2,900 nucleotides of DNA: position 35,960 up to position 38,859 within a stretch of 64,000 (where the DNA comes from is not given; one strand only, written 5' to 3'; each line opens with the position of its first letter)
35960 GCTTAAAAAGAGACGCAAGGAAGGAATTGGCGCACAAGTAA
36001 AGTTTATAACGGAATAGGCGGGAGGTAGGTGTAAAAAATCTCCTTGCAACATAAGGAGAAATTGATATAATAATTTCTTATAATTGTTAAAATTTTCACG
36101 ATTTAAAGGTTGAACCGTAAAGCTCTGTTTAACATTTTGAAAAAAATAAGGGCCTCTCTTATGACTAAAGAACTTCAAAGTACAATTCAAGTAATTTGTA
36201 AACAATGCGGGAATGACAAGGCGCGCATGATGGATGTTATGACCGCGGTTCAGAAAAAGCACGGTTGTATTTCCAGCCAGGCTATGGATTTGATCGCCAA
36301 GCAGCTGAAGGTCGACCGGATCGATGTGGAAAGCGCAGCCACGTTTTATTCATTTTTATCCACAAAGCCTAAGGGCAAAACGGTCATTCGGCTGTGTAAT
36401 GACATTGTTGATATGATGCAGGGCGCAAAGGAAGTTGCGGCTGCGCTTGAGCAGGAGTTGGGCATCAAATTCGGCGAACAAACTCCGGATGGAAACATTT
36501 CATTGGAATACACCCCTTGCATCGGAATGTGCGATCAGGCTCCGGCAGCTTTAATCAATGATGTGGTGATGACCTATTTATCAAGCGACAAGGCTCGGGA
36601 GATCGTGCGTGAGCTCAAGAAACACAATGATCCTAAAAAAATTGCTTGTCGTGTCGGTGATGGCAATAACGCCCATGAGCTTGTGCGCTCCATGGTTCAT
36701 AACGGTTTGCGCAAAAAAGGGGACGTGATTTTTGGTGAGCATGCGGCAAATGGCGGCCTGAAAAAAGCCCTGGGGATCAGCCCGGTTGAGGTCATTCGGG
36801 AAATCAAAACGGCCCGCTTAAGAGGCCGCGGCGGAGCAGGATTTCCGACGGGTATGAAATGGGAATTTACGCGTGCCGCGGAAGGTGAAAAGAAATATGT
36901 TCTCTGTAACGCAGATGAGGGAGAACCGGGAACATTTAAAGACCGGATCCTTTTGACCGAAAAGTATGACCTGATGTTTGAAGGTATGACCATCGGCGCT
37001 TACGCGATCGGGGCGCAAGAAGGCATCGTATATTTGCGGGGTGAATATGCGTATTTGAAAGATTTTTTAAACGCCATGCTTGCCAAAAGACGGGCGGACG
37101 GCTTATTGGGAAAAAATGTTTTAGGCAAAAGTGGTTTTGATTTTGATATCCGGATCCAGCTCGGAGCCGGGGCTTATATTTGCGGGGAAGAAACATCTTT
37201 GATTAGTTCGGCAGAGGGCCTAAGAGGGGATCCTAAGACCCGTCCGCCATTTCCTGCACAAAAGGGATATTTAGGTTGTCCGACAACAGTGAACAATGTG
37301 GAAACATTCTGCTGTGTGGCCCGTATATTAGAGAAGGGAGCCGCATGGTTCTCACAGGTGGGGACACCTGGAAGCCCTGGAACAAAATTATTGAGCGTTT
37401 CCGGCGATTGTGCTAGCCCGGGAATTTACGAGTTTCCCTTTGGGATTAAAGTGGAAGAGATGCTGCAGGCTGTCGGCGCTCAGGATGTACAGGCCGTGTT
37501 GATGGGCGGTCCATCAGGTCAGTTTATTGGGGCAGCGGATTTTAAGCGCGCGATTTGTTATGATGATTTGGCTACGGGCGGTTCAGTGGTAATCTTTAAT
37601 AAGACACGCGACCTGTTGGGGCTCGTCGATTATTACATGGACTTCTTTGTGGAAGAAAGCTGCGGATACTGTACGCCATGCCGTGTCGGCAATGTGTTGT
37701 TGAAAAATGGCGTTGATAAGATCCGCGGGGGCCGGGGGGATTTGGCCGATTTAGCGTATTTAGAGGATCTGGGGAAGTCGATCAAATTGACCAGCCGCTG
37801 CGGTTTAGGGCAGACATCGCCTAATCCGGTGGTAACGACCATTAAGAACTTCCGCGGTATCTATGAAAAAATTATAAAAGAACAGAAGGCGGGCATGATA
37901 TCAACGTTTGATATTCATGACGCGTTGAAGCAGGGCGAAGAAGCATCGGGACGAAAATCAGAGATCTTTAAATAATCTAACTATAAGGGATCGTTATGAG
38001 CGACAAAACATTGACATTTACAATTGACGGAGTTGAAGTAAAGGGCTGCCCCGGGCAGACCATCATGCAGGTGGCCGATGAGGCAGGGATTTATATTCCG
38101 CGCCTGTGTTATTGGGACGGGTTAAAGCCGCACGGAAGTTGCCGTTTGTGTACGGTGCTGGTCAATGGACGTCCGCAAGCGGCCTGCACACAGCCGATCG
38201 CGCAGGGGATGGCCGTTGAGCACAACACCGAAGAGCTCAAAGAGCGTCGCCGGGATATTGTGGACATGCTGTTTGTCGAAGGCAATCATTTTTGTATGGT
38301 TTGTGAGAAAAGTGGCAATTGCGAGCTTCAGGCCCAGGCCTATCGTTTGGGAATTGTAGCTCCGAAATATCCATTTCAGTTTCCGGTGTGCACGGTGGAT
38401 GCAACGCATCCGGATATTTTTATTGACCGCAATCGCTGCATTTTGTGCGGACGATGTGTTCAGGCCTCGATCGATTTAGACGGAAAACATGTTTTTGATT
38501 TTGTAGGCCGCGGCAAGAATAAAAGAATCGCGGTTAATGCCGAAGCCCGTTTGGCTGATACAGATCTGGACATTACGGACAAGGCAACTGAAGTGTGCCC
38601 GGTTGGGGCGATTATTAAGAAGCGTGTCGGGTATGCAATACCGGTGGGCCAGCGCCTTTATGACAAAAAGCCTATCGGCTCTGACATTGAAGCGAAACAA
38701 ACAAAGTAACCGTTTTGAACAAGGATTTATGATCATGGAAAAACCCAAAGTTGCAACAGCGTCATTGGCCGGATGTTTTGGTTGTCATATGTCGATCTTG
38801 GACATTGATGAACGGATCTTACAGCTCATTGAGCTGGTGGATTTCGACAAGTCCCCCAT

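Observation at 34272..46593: Rex-controlled NAD-linked bidirectional [NiFe] hydrogenase locus with a complete hyp maturation set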

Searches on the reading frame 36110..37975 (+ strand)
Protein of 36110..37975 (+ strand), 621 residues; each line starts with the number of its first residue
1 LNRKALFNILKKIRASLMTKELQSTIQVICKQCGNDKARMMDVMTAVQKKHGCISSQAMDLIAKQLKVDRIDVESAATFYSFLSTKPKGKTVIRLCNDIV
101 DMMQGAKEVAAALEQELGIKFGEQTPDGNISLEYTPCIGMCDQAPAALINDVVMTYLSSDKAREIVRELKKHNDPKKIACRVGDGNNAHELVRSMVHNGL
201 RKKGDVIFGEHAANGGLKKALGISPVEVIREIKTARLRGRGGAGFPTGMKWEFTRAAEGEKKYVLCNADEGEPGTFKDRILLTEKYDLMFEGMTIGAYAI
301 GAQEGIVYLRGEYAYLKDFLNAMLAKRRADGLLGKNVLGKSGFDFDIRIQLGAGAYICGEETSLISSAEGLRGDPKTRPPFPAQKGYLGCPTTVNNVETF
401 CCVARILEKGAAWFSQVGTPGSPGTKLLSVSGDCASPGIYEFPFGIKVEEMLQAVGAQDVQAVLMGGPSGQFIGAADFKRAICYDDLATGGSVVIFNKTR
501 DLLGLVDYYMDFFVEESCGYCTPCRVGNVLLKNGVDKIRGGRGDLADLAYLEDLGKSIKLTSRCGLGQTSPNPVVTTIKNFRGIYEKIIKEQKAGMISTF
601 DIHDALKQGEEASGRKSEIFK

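Call 4: search_protein_families(library=pfam, proteins=[window:36110-37975:+])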
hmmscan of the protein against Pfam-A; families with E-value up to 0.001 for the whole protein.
window:36110-37975:+ (621 aa): 3 families
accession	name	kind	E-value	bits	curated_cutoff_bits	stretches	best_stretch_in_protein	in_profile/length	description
PF01257.25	2Fe-2S_thioredx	-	1e-41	142.6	24.8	1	27-170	2-145/145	Thioredoxin-like [2Fe-2S] ferredoxin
PF01512.22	Complex1_51K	-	8.4e-41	139.8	31.2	1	232-404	1-149/150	Nuo51 FMN-binding domain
PF10589.14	NADH_4Fe-4S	-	1.7e-25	89.2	23.5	1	506-586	3-83/85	NADH-ubiquinone oxidoreductase-F iron-sulfur binding region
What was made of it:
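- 36161..37975 (+): hoxF, diaphorase subunit (604 aa): degenerate NuoE-like domain fused to a NuoF-like FMN/NAD(H)/[4Fe-4S] module. Call 4 (three Pfam domains).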

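Call 8: search_protein_families(library=ncbifam, proteins=[window:36110-37975:+], max_evalue=0.01)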
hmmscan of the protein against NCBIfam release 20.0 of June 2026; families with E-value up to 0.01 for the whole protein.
window:36110-37975:+ (621 aa): 16 families
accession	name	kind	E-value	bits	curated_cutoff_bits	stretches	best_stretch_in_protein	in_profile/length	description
TIGR01959.1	nuoF_fam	equivalog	6.6e-116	387.1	558.65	1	216-587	25-408/410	NADH-quinone oxidoreductase subunit NuoF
NF010120.0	PRK13596.1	equivalog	2.2e-94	316.5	389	1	218-596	33-424/433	NADH-quinone oxidoreductase subunit NuoF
NF008436.0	PRK11278.1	equivalog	9.5e-88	295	749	1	216-596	38-433/448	NADH-quinone oxidoreductase subunit NuoF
NF005722.0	PRK07539.1-2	equivalog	2.2e-38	131.8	141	1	17-168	4-155/157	NADH-quinone oxidoreductase subunit NuoE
TIGR01958.1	nuoE_fam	subfamily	6e-31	107.6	142.4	1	36-169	14-147/148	NADH-quinone oxidoreductase subunit NuoE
NF004638.0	PRK05988.1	equivalog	1.7e-27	96.2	198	1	19-170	7-158/159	formate dehydrogenase subunit gamma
NF005747.0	PRK07571.1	equivalog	8e-27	94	224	1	25-173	24-172/173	bidirectional hydrogenase complex protein HoxE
NF005725.0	PRK07539.1-5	equivalog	1.6e-25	89.8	220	1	12-171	12-173/174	NADH-quinone oxidoreductase subunit NuoE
NF005723.0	PRK07539.1-3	equivalog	3.1e-25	88.9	226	1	36-171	22-158/158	NADH-quinone oxidoreductase subunit NuoE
NF005721.0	PRK07539.1-1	equivalog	1.5e-24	86.8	308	1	18-176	26-184/292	NADH-quinone oxidoreductase subunit NuoE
NF005724.0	PRK07539.1-4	equivalog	2.1e-15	57.2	280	1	34-175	36-178/240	NADH-quinone oxidoreductase subunit NuoE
NF009040.0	PRK12373.1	equivalog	2.6e-11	43.9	514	1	34-173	33-173/400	NADH-quinone oxidoreductase subunit E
TIGR04481.1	PR_assoc_PrdC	equivalog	7.4e-10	38.2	490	1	166-476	17-288/425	proline reductase-associated electron transfer protein PrdC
NF003454.1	PRK05035.1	equivalog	5.8e-09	35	345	1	223-468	121-332/556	electron transport complex subunit RsxC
TIGR01945.1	rnfC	subfamily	1.9e-08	33.3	245.95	1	222-307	118-201/435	RnfABCDGE type electron transport complex subunit C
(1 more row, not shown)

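Call 47: search_solved_structures(query=window:36161-37975:+, show_alignments=3, max_evalue=1e-30)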
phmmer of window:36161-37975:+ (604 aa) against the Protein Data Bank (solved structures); distinct sequences matched with E-value up to 1e-30: 61 (the best 60 are shown).
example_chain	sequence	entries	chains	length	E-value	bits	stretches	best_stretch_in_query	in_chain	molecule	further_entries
5xf9_A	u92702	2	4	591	3.3e-107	362.7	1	38-572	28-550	NAD-reducing hydrogenase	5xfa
7t2r_B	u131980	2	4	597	1.1e-105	357.7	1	201-576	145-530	NiFe hydrogenase subunit B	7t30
7p5h_B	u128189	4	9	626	9.8e-103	348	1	200-583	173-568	Fe-hydrogenase, subunit beta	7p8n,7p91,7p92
8oh5_B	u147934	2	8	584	2.2e-102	346.8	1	112-577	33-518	NAD-reducing hydrogenase subunit HoxF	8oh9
9bov_B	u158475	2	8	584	3.9e-102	346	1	89-577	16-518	NADH dehydrogenase (Quinone)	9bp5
9n5u_B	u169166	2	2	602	4.3e-102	345.8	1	196-569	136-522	NfnB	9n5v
7q4w_B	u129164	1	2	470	1e-98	334.7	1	202-577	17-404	Iron hydrogenase HydB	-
7q4v_B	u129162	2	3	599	1.3e-98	334.3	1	201-577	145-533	Iron hydrogenase HydB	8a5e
8a6t_B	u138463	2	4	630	8.9e-96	325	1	112-577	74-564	Electron bifurcating hydrogenase subunit HydB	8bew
2fug_1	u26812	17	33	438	1.4e-91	311.1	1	201-576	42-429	NADH-quinone oxidoreductase chain 1 | NADH-QUINONE OXIDOREDUCTASE SUBUNIT 1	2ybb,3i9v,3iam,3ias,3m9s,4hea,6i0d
9mqx_B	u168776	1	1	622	3.9e-88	299.7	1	75-573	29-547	NADH:ubiquinone oxidoreductase, NADH-binding (51 kD) subunit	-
9fe7_B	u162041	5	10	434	2.4e-85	290.5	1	196-575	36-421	NADH-quinone oxidoreductase subunit F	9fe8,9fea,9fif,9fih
6hl2_B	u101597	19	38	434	2.4e-85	290.5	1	196-575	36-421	NADH-quinone oxidoreductase subunit F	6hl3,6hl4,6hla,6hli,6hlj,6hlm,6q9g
7q5y_C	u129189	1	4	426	4.7e-85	289.6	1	196-574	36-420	NADH-quinone oxidoreductase subunit F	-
6r7p_B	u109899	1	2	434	6.2e-85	289.2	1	196-575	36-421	NADH-quinone oxidoreductase subunit F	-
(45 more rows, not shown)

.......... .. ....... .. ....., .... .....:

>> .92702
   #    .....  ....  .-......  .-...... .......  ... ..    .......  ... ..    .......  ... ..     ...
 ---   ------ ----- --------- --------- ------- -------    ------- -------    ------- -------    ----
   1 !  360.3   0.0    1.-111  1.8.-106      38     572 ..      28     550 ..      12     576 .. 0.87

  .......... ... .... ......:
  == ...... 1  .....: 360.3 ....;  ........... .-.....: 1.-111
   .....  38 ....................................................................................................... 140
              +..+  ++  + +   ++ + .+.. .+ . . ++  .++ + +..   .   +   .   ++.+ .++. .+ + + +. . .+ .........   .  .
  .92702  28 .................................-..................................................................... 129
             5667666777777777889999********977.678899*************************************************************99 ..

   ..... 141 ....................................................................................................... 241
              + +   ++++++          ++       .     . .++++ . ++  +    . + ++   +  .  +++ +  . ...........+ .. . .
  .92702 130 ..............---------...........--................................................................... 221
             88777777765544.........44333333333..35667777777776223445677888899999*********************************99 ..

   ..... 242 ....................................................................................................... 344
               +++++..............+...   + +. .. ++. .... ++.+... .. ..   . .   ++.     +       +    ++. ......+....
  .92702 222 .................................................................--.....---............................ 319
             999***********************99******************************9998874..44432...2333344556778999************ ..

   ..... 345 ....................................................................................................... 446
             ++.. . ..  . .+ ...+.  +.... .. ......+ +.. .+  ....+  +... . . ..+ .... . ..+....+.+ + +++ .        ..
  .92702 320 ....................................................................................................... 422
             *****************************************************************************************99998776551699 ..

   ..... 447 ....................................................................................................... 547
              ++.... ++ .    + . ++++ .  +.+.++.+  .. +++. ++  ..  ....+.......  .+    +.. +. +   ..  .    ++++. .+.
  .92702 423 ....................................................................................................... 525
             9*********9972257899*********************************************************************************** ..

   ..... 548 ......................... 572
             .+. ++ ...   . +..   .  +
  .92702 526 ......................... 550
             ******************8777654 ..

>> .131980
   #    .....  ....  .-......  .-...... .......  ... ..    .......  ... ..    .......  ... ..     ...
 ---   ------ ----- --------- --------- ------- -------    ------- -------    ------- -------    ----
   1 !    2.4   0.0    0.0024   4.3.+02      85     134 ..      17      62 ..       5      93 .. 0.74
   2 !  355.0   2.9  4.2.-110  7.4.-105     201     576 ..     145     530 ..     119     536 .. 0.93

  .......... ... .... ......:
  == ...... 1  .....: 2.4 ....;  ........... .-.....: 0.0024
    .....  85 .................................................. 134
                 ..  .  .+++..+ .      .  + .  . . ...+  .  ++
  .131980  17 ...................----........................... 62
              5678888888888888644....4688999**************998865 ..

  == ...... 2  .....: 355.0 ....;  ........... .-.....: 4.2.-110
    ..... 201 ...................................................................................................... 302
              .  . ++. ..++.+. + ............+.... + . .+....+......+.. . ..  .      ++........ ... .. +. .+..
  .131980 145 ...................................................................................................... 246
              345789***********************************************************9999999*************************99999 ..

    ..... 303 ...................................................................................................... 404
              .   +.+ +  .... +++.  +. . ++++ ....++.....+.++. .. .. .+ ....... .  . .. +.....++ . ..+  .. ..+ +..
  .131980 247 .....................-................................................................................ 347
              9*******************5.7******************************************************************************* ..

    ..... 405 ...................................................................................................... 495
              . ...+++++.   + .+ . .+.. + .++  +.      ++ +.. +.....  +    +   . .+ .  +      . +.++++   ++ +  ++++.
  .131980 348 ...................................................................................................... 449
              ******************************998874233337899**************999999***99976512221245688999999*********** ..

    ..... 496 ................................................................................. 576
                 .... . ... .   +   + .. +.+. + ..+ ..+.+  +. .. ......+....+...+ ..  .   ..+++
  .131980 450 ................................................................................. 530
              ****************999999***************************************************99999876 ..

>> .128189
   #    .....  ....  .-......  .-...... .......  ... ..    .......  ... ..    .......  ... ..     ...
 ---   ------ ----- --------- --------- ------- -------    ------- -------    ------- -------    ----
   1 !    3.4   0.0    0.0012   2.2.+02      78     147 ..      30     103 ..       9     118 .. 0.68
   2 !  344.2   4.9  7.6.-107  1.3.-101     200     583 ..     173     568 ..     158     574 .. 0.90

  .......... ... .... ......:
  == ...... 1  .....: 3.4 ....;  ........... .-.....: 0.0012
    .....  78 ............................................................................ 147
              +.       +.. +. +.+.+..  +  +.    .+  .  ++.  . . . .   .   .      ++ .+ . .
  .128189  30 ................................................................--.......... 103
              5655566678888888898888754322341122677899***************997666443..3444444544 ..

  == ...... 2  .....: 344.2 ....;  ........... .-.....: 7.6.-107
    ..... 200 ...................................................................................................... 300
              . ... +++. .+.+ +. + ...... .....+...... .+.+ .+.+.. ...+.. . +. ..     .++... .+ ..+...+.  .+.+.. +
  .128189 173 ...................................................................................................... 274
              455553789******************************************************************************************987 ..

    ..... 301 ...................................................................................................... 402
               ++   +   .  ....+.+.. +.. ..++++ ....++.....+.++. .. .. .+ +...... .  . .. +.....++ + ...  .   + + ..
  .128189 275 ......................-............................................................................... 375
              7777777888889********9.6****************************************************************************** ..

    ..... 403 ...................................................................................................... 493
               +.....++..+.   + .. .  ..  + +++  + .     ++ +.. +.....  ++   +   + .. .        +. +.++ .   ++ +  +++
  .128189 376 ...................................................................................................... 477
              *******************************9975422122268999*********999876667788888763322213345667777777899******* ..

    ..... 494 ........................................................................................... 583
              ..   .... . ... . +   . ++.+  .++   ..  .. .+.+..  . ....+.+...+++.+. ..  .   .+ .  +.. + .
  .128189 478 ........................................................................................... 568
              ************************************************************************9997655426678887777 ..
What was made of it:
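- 36161..37975 (+): Call 47: best PDB hit 5xf9_A, E 3.3e-107, over residues 38-572.
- On Group 3d NAD-coupled [NiFe] hydrogenase (HoxFUYH): Calls 4, 8, 47.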

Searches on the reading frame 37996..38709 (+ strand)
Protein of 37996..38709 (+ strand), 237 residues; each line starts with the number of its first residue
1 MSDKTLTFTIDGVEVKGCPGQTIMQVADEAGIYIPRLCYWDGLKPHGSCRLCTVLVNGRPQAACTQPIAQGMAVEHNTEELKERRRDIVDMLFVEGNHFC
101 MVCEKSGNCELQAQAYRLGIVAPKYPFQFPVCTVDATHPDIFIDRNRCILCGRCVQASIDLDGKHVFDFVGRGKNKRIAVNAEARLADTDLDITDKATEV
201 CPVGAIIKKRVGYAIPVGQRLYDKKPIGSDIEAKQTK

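Call 4: search_protein_families(library=pfam, proteins=[window:37996-38709:+])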
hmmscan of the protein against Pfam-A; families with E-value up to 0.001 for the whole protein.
window:37996-38709:+ (237 aa): 8 families
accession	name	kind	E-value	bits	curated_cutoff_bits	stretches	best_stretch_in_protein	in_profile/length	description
PF13510.11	Fer2_4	-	1.1e-20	73.9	22.8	1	4-78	2-81/82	2Fe-2S iron-sulfur cluster binding domain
PF10588.14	NADH-G_4Fe-4S_3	-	2e-14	53.3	27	1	85-120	1-36/40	NADH-ubiquinone oxidoreductase-G iron-sulfur binding region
PF13459.11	Fer4_15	-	2.2e-12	47.9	22.4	1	141-206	1-64/66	4Fe-4S single cluster domain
PF22117.2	Fer4_Nqo3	-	9.7e-11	42.1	27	1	140-206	3-66/67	NADH-quinone oxidoreductase subunit 3, ferredoxin-like domain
PF00111.32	Fer2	-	6.4e-06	26.4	21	1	10-60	3-52/77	2Fe-2S iron-sulfur cluster binding domain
PF12797.12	Fer4_2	-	0.00016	21.8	24.5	1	140-157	2-19/22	4Fe-4S binding domain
PF00037.32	Fer4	-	0.00082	19.5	21.1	1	142-157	2-17/24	4Fe-4S binding domain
PF13370.11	Fer4_13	-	0.00086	20.4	24.5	0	143-206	1-56/58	4Fe-4S single cluster domain of Ferredoxin I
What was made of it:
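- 37996..38709 (+): hoxU, NuoG-like Fe-S subunit. Call 4 (Fer2_4, NADH-G_4Fe-4S_3, Fer4_Nqo3).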

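Call 8: search_protein_families(library=ncbifam, proteins=[window:37996-38709:+], max_evalue=0.01)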
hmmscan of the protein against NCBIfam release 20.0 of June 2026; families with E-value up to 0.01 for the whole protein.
window:37996-38709:+ (237 aa): 11 families
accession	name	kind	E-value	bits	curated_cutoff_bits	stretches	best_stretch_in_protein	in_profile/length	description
NF005745.0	PRK07569.1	equivalog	1.8e-60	204.3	333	1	5-210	3-211/238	bidirectional hydrogenase complex protein HoxU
NF040763.1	FeFe_hydrog_A6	exception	1.6e-45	155.5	765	1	7-210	2-209/571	NADH-dependent [FeFe] hydrogenase, group A6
TIGR01973.1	NuoG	equivalog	6.8e-41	140.7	470.05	1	9-210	2-202/606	NADH-quinone oxidoreductase subunit NuoG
NF005895.0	PRK07860.1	equivalog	9.2e-35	119.9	802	1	4-207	16-221/811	NADH-quinone oxidoreductase subunit G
NF006305.0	PRK08493.1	equivalog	5.3e-33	114.1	591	1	6-177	2-172/819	NADH-quinone oxidoreductase subunit G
NF040762.1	Hydr_FeFe_Clost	exception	5.4e-28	97.9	900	1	7-209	2-207/572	ferredoxin hydrogenase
NF009454.0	PRK12814.1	equivalog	1.4e-19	69.9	916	1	4-111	2-106/657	putative NADPH-dependent glutamate synthase small subunit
TIGR02512.1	FeFe_hydrog_A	subfamily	9.5e-06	24.7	405.95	1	141-209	2-70/375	[FeFe] hydrogenase, group A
TIGR00402.1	napF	equivalog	0.002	18.1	102.2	0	135-158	56-79/149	ferredoxin-type protein NapF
NF006391.0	PRK08640.1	equivalog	0.0029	16.5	244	0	48-70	68-90/254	succinate dehydrogenase iron-sulfur subunit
TIGR03311.1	Se_dep_XDH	equivalog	0.0038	15.3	830.45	1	46-102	37-95/848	selenium-dependent xanthine dehydrogenase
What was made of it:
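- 37996..38709 (+): Call 8: the best NCBIfam model is HoxU NF005745, at 204 bits, below its cut-off of 333.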
